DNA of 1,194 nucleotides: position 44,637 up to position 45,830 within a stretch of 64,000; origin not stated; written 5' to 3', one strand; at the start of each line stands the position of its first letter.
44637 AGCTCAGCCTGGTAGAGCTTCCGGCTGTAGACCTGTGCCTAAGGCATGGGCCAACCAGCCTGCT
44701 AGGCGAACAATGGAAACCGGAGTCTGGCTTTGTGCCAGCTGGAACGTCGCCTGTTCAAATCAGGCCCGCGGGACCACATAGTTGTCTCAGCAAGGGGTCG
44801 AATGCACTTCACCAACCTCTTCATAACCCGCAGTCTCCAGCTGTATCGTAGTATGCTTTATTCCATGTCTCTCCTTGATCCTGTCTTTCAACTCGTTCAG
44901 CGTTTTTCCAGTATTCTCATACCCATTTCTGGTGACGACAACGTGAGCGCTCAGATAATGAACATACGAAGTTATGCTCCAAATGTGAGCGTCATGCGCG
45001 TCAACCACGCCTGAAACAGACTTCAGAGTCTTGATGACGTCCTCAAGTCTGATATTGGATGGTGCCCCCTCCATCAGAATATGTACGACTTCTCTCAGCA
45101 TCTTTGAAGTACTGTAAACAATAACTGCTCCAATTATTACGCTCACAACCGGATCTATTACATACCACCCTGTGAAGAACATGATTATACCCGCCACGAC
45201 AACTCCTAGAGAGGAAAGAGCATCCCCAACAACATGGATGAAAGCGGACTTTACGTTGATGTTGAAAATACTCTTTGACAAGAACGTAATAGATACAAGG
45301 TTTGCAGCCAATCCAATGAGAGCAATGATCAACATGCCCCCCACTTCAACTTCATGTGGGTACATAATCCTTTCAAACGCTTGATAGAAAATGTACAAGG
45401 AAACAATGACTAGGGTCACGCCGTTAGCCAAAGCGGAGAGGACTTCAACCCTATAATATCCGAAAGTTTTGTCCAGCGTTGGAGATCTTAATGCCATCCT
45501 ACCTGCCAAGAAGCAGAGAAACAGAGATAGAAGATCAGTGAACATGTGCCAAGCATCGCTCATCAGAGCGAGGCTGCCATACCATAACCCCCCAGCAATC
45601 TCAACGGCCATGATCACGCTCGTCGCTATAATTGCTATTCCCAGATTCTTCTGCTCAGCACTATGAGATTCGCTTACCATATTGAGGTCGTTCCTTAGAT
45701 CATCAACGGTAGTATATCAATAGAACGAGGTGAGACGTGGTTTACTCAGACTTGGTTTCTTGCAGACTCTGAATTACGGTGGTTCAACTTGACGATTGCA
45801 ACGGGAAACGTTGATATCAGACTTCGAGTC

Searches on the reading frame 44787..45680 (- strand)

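Call 7: search_protein_families(library=pfam, proteins=[window:44787-45680:-], max_evalue=0.01)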
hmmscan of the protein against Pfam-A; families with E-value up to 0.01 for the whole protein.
window:44787-45680:- (297 aa): 2 families
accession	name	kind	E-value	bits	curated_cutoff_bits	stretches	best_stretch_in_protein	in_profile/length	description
PF01545.26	Cation_efflux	-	1.2e-43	149.6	26.6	1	15-203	3-198/198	Cation efflux family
PF16916.11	ZT_dimer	-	2e-12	47.4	26.7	1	207-283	1-77/78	Dimerisation domain of Zinc Transporter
